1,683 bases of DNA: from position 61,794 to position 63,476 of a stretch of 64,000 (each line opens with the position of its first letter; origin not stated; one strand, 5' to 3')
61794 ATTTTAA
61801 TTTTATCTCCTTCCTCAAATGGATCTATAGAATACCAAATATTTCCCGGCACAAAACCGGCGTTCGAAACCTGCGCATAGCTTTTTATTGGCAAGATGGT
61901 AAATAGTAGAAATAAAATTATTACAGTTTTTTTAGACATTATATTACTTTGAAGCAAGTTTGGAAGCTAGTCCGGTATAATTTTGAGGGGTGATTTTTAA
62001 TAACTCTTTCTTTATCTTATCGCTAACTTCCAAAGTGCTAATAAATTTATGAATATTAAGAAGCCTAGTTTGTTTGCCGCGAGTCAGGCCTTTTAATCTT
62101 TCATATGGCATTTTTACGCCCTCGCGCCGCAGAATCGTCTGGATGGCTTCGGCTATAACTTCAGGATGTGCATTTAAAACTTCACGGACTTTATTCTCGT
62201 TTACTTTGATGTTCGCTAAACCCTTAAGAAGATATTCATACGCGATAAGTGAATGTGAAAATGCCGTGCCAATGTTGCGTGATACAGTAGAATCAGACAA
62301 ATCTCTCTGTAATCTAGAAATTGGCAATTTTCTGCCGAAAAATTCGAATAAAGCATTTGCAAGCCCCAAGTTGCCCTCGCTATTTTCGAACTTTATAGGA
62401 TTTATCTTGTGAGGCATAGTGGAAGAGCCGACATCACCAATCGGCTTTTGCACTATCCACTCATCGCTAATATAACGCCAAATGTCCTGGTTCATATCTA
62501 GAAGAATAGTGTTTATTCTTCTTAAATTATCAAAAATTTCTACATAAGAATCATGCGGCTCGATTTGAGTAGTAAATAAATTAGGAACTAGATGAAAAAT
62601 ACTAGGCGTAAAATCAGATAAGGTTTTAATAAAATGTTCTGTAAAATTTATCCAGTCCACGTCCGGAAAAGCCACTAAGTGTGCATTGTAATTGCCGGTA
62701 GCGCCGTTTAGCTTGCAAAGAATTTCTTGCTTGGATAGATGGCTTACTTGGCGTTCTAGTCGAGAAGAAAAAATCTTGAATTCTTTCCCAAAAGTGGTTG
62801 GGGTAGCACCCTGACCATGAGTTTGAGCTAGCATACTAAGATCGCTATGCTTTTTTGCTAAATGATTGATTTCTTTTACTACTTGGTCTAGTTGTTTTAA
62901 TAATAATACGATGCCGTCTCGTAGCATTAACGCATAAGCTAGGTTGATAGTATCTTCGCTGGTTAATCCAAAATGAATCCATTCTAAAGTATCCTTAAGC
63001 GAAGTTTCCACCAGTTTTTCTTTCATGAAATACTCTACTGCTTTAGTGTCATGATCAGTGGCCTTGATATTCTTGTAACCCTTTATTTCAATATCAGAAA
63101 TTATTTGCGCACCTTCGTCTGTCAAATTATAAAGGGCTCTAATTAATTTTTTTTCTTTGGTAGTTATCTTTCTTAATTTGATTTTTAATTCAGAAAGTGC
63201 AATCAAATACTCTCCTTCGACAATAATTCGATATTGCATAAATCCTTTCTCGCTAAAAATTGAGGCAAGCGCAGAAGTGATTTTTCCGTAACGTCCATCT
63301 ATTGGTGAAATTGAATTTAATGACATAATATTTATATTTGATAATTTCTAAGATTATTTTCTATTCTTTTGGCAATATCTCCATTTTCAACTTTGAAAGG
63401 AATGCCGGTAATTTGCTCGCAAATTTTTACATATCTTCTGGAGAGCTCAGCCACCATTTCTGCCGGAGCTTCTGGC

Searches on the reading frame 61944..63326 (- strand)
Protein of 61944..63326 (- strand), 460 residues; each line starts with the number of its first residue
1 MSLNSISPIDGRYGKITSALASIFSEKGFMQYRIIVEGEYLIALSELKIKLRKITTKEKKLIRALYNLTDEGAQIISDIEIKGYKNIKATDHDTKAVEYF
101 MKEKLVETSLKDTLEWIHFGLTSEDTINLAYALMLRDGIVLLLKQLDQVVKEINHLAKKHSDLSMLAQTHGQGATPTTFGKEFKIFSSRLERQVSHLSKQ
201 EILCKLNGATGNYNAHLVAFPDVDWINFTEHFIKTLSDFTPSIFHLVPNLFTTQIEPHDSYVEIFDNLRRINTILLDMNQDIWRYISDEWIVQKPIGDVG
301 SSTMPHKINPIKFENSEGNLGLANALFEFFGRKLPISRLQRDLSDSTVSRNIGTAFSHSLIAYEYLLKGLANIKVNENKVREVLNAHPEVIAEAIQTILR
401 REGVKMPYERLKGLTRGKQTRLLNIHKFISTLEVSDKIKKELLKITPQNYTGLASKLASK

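Call 54: find_encoding_contigs(protein=window:61944-63326:-, flank=10000, max_places=3)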
Protein window:61944-63326:- (460 aa): 3 contigs read that carry it; 2 places shown.
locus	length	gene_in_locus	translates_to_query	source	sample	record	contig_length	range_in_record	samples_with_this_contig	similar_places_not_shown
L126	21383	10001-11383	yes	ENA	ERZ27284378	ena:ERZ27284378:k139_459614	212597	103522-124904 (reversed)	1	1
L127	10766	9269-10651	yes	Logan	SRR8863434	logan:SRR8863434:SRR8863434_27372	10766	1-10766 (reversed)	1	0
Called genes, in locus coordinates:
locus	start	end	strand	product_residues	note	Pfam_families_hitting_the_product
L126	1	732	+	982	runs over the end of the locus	PF18072:FGAR-AT_linker, PF00586:AIRS, PF02769:AIRS_C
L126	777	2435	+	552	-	-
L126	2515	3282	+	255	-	PF13507:GATase_5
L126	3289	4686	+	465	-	PF00310:GATase_2 (faint), PF13522:GATase_6, PF13537:GATase_7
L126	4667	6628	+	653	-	PF00551:Formyl_trans_N, PF02844:GARS_N, PF01071:GARS_A, PF02222:ATP-grasp (weak), PF02786:CPSase_L_D2 (weak), PF02843:GARS_C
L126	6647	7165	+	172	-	PF00731:AIRC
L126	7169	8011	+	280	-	-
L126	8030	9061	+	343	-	PF00586:AIRS, PF02769:AIRS_C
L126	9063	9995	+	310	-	PF01259:SAICAR_synt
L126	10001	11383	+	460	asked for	PF00206:Lyase_1, PF08328:ASL_C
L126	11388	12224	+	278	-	-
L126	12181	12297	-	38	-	-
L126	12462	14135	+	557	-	PF03717:PBP_dimer, PF00905:Transpeptidase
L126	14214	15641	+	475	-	PF25490:DUF7910 (faint)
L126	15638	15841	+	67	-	-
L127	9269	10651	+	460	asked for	PF00206:Lyase_1, PF08328:ASL_C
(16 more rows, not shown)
